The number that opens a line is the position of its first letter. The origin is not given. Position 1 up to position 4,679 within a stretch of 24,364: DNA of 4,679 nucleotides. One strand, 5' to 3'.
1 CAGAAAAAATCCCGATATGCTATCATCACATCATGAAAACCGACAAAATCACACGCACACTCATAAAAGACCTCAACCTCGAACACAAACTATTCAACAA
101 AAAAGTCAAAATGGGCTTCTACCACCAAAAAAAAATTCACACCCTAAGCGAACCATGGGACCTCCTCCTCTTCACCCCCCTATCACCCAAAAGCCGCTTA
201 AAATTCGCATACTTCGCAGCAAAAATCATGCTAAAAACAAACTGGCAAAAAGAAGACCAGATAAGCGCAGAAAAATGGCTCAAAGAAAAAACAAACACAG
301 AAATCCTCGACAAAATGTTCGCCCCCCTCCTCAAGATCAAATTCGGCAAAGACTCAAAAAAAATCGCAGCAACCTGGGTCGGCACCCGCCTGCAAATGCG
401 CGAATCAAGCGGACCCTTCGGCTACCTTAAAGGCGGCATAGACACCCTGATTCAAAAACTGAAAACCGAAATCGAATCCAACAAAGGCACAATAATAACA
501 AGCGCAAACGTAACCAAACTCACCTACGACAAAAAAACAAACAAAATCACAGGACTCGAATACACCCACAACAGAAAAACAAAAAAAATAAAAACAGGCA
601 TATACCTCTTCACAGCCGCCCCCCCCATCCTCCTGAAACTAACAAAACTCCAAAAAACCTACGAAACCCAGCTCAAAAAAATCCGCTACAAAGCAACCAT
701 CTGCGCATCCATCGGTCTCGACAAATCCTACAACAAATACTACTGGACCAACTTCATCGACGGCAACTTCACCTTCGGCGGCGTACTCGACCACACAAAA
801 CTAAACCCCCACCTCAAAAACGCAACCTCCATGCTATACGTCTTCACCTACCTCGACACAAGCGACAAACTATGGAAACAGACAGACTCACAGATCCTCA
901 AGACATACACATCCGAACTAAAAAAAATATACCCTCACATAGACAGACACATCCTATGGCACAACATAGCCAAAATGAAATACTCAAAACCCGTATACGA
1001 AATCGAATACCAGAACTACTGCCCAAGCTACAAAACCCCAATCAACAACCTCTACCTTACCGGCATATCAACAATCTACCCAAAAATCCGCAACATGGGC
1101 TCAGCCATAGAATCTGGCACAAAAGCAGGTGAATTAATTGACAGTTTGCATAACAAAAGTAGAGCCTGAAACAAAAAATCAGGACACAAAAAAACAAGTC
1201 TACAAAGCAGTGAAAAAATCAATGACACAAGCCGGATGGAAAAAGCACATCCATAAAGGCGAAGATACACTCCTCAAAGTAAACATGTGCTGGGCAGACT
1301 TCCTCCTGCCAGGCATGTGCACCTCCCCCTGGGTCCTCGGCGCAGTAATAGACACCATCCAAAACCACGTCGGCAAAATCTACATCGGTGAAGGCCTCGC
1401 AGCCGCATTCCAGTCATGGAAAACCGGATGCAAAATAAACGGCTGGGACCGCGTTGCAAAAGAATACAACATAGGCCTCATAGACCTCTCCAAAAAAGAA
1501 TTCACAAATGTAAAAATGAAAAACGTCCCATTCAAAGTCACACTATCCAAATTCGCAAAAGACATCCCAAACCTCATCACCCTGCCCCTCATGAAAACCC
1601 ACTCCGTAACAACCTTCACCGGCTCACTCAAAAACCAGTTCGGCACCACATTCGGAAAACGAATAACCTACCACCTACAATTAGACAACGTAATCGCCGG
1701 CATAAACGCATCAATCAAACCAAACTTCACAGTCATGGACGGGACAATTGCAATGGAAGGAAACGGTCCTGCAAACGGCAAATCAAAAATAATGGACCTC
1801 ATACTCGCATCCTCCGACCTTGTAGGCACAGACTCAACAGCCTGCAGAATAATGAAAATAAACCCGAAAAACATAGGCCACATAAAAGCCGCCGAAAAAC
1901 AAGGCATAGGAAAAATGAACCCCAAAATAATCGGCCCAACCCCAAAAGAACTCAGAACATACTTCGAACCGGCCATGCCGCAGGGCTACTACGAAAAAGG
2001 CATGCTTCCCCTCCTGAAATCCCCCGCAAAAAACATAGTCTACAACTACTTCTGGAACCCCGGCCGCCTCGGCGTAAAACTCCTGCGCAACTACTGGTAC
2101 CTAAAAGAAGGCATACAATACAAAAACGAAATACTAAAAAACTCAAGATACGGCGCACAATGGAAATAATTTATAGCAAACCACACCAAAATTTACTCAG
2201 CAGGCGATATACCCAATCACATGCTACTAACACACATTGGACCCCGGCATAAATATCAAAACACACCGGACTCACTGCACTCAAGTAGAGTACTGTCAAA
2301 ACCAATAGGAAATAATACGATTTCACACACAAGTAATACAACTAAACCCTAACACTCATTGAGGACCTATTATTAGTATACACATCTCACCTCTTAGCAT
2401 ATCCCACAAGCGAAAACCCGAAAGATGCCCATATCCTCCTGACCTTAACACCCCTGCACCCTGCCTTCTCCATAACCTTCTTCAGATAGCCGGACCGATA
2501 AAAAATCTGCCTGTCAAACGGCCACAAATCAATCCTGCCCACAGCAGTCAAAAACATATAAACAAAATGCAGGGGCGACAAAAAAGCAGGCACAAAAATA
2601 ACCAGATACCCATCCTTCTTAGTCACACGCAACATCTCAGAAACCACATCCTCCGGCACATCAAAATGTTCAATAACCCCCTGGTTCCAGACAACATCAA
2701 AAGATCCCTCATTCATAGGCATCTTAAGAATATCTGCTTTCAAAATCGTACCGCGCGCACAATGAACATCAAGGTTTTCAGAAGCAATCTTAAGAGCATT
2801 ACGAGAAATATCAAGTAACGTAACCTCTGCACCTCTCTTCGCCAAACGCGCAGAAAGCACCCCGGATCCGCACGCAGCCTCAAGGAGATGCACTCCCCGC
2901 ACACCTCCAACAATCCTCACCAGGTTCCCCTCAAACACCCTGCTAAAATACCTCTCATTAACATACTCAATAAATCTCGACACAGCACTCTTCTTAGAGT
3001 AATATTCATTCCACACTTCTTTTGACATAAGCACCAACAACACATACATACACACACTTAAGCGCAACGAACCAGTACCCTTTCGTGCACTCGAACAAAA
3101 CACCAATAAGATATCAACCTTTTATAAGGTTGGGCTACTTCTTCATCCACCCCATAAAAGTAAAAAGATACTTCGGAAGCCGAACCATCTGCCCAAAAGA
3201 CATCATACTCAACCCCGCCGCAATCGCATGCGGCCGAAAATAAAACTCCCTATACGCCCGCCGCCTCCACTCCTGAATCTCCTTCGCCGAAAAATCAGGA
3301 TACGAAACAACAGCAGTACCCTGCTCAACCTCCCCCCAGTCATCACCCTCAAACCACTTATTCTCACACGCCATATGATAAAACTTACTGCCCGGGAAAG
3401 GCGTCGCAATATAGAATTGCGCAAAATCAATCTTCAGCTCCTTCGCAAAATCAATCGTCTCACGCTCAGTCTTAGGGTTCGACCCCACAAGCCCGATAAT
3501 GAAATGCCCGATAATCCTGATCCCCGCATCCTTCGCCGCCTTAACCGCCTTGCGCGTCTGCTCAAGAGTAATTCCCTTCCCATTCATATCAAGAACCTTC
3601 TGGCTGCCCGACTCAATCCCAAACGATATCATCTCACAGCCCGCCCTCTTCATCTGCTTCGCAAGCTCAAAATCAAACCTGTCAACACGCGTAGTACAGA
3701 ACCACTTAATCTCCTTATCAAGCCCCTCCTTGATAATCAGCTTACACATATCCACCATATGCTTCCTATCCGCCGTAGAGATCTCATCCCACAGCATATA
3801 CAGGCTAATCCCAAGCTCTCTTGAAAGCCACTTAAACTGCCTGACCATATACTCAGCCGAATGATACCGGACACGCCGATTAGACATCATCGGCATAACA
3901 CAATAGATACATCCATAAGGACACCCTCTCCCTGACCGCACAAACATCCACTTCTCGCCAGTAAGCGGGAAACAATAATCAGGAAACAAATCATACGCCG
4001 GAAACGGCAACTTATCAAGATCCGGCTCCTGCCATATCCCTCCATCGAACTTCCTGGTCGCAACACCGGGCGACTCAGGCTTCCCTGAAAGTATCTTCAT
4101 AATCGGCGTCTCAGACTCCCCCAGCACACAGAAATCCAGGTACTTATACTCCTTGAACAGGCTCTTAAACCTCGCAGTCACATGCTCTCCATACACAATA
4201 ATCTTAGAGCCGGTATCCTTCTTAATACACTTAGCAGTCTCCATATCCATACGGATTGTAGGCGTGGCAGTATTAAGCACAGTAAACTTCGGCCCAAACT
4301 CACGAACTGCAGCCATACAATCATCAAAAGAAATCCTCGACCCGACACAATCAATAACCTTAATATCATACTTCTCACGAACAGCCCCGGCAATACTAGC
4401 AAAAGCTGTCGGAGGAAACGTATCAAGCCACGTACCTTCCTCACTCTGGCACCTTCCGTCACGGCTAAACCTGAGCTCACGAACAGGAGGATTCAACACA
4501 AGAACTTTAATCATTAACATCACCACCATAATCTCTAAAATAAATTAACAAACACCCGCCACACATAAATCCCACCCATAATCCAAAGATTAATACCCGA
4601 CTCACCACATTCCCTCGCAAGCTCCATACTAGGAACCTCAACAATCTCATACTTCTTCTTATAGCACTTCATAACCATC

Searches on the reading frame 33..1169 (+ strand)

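Call 80: search_protein_families(library=pfam, proteins=[window:33-1169:+])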
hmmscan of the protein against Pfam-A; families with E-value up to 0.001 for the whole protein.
window:33-1169:+ (378 aa): 1 family
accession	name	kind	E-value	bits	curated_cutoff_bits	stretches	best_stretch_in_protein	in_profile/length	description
PF01593.30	Amino_oxidase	-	3.7e-16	59.9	19.8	1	7-365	54-438/443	Flavin containing amine oxidoreductase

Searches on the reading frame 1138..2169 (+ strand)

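Call 80: search_protein_families(library=pfam, proteins=[window:1138-2169:+])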
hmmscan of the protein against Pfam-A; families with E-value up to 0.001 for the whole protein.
window:1138-2169:+ (343 aa): 1 family
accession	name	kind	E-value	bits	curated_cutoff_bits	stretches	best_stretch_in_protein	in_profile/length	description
PF04015.17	DUF362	-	1.4e-38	133.4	24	1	45-237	2-200/200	Domain of unknown function (DUF362)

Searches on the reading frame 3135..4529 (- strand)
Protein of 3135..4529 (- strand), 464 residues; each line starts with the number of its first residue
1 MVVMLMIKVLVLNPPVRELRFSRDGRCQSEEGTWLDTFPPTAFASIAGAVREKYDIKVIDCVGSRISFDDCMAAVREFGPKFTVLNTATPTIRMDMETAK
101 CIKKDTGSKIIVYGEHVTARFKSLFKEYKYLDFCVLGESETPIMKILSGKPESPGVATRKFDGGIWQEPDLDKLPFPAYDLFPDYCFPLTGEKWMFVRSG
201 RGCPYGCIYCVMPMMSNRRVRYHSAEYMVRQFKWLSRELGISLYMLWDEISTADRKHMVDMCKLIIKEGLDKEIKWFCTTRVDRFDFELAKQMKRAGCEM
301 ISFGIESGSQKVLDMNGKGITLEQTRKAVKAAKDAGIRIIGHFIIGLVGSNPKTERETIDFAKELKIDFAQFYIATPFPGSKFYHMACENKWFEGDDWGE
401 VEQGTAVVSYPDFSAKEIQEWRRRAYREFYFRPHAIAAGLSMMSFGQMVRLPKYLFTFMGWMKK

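Call 65: search_protein_families(library=pfam, proteins=[window:3135-4529:-])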
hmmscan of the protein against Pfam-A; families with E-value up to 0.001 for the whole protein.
window:3135-4529:- (464 aa): 2 families
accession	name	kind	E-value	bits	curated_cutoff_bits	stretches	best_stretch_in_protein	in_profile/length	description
PF04055.27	Radical_SAM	-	2.1e-23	83.7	29.5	1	199-362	3-166/166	Radical SAM superfamily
PF02310.24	B12-binding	-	2.4e-07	31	32.1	1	38-145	12-119/121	B12 binding domain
